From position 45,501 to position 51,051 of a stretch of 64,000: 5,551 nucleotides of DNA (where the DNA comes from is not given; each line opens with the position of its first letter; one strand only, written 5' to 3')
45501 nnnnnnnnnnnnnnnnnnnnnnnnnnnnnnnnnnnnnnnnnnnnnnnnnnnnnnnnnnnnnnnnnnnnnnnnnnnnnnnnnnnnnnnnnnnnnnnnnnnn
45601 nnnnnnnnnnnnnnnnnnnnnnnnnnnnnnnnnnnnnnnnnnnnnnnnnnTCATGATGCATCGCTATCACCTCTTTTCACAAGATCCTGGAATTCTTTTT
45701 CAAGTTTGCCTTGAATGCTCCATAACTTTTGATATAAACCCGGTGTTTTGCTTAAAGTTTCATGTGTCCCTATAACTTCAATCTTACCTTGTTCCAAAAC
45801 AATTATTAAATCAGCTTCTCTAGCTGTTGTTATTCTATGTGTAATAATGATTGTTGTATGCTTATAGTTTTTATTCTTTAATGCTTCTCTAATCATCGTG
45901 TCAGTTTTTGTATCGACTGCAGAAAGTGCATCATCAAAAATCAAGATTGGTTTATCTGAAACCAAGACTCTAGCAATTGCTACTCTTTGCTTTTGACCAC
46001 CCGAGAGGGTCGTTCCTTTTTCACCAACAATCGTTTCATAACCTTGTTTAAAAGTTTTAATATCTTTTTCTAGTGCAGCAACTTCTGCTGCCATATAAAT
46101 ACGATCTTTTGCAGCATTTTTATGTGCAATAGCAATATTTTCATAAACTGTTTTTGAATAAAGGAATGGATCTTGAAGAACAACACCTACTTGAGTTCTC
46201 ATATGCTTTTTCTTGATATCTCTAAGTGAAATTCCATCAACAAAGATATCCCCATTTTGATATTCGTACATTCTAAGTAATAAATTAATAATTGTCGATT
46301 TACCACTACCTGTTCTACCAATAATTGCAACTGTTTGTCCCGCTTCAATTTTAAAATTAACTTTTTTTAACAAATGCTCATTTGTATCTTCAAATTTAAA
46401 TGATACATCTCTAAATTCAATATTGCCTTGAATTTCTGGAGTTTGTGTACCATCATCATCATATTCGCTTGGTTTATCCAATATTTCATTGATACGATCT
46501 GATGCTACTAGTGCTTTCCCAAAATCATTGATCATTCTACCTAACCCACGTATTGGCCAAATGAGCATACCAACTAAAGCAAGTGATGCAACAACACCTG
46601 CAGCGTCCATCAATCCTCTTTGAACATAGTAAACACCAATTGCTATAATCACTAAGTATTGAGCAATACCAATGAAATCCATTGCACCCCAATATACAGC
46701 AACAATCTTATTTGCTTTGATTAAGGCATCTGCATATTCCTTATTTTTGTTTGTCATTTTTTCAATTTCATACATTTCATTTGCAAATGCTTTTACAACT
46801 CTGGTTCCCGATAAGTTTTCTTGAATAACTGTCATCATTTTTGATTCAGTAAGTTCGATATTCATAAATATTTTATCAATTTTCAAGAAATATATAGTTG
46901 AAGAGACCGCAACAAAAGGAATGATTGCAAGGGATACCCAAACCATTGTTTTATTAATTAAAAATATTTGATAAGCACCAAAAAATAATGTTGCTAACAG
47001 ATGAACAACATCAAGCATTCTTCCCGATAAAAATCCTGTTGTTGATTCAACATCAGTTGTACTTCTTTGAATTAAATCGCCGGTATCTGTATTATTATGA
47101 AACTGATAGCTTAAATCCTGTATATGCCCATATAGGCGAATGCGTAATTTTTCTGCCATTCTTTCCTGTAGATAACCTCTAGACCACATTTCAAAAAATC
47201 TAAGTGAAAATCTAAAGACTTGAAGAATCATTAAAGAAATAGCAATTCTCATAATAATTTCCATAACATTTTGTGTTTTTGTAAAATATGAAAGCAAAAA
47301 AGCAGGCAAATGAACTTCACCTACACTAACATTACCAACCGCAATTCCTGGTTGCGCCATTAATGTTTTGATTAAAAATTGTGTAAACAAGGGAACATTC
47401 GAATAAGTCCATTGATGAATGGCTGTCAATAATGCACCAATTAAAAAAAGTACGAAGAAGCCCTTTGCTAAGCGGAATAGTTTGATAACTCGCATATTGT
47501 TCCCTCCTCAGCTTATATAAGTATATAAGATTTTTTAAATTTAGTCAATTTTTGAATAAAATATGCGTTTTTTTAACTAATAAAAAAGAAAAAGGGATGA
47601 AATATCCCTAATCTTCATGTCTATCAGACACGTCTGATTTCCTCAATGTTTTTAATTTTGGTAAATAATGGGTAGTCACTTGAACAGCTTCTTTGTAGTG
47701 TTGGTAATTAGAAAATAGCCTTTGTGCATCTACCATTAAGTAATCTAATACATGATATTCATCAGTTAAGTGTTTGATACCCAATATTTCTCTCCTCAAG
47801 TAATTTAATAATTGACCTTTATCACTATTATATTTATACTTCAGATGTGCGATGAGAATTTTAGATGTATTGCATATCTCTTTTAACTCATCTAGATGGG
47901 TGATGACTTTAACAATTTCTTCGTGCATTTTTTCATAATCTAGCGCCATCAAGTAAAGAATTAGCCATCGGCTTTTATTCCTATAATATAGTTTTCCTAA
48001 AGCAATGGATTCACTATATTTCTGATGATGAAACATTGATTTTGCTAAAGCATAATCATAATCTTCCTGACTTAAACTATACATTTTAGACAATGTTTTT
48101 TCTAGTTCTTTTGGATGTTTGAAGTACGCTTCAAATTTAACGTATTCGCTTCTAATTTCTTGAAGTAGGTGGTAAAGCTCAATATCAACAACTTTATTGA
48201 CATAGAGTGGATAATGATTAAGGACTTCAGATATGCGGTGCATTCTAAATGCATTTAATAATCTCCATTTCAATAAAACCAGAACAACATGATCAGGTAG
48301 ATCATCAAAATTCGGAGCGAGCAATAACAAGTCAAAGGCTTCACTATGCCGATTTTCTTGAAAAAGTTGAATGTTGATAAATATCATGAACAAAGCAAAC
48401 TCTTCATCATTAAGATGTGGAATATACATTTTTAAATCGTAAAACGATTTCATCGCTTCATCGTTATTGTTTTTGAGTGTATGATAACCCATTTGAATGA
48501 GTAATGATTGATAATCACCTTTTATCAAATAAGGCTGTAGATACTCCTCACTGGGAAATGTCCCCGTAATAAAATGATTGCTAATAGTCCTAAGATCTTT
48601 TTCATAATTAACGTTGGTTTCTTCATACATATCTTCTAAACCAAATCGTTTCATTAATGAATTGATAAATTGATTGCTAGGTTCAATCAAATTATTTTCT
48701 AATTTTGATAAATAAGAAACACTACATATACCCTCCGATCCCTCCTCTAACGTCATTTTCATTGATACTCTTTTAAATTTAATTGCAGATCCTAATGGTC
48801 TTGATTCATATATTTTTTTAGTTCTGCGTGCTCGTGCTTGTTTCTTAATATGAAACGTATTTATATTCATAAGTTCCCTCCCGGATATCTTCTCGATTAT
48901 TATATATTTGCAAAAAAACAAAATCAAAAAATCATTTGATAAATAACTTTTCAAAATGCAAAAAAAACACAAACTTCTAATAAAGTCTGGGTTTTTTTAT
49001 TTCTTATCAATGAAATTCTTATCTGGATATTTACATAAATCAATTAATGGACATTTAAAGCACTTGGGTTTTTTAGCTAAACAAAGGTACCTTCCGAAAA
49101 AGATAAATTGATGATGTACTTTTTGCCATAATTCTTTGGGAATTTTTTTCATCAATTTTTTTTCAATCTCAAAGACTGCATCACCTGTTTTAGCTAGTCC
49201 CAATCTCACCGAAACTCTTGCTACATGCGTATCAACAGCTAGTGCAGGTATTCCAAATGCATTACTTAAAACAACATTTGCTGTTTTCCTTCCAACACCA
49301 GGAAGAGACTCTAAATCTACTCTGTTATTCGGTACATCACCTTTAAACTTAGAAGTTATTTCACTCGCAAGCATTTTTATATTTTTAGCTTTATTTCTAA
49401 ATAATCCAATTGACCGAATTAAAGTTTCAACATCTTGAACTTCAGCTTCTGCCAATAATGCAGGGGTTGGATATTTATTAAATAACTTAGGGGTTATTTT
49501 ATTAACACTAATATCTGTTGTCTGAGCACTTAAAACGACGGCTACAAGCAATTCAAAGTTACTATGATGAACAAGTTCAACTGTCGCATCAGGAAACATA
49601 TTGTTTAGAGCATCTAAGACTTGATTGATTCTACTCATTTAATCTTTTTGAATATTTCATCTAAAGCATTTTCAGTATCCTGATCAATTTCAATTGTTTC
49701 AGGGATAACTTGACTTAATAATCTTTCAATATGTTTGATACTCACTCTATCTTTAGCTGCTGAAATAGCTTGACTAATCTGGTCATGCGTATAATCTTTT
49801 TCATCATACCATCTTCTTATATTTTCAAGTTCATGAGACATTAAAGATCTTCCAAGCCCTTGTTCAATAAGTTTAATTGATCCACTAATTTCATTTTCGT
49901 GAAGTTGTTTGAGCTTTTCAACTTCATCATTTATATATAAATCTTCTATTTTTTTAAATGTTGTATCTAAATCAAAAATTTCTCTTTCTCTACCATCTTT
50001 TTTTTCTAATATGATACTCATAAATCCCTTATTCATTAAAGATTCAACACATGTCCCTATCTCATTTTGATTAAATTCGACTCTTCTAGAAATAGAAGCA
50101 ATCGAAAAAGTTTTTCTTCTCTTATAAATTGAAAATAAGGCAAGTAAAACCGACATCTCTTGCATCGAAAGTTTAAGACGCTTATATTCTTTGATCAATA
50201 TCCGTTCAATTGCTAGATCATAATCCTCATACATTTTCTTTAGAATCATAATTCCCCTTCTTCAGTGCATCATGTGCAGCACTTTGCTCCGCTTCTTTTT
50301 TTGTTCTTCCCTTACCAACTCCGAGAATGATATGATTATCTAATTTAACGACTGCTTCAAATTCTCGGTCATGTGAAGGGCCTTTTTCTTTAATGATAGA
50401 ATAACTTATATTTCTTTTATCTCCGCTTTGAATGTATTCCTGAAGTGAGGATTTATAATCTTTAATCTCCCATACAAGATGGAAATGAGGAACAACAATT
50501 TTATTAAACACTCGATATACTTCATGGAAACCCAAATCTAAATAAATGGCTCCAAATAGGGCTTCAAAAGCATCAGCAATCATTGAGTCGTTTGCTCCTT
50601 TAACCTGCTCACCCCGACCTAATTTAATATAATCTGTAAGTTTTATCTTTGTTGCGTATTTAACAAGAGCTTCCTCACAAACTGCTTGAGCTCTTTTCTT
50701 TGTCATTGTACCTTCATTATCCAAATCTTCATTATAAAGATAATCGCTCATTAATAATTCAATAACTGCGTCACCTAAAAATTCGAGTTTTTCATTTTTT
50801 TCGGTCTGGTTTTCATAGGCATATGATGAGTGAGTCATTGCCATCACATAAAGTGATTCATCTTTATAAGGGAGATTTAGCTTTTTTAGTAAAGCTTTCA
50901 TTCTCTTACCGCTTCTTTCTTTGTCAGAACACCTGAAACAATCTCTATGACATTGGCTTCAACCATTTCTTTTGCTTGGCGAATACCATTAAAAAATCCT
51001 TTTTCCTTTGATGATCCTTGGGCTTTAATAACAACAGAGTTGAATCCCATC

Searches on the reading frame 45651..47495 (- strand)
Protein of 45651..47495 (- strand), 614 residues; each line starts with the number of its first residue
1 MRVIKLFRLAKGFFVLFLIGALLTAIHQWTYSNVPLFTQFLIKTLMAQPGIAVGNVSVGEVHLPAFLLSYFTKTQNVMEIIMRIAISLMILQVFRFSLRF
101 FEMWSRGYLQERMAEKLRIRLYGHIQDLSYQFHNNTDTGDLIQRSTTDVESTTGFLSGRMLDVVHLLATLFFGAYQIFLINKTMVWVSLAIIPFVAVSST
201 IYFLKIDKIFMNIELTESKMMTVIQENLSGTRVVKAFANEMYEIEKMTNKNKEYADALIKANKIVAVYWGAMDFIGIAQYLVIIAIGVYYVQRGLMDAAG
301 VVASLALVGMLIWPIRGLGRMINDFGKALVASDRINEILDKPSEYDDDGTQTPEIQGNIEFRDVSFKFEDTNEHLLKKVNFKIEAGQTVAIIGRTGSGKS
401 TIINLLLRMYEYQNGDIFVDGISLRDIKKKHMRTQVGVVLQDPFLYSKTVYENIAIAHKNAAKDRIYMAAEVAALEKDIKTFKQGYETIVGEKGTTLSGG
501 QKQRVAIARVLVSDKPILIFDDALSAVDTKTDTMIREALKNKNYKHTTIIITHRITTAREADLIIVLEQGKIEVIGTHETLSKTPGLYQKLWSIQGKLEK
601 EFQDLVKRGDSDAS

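Call 66: search_protein_families(library=pfam, proteins=[window:45651-47495:-], max_evalue=0.00001)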
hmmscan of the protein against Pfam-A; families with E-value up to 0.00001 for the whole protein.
window:45651-47495:- (614 aa): 3 families
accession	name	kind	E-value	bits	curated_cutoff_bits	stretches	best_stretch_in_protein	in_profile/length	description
PF00664.28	ABC_membrane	-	8.3e-36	124.5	28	1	18-314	2-273/274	ABC transporter transmembrane region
PF00005.33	ABC_tran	-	1.2e-33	117.1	25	1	376-524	1-136/137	ABC transporter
PF02463.25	SMC_N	-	7.9e-08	32.4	40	1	387-567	25-211/220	RecF/RecN/SMC N terminal domain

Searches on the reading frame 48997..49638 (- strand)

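Call 66: search_protein_families(library=pfam, proteins=[window:48997-49638:-], max_evalue=0.00001)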
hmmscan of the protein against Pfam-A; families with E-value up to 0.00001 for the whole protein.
window:48997-49638:- (213 aa): 2 families
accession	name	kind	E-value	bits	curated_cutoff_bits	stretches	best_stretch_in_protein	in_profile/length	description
PF00730.31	HhH-GPD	-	4.5e-25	88.5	26.2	1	32-168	1-108/108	HhH-GPD superfamily base excision DNA repair protein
PF00633.29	HHH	-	4.5e-08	33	24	1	97-125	1-29/30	Helix-hairpin-helix motif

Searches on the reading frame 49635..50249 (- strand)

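Call 66: search_protein_families(library=pfam, proteins=[window:49635-50249:-], max_evalue=0.00001)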
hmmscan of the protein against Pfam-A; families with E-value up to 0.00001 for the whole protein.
window:49635-50249:- (204 aa): 1 family
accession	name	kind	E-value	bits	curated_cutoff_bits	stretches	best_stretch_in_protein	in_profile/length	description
PF21984.2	DnaD_N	-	2.3e-11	44.2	27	1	14-110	1-98/101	DnaD N-terminal domain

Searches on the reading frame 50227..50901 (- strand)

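Call 66: search_protein_families(library=pfam, proteins=[window:50227-50901:-], max_evalue=0.00001)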
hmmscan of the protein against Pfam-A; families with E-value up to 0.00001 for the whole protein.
window:50227-50901:- (224 aa): 3 families
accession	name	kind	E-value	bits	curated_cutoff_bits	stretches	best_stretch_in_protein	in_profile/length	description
PF14622.11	Ribonucleas_3_3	-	3.2e-35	121.5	35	1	14-137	1-125/128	Ribonuclease-III-like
PF00636.31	Ribonuclease_3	-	7.9e-25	88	27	1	37-124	1-102/102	Ribonuclease III domain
PF00035.32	dsrm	-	9.7e-18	65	23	1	149-215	1-65/66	Double-stranded RNA binding motif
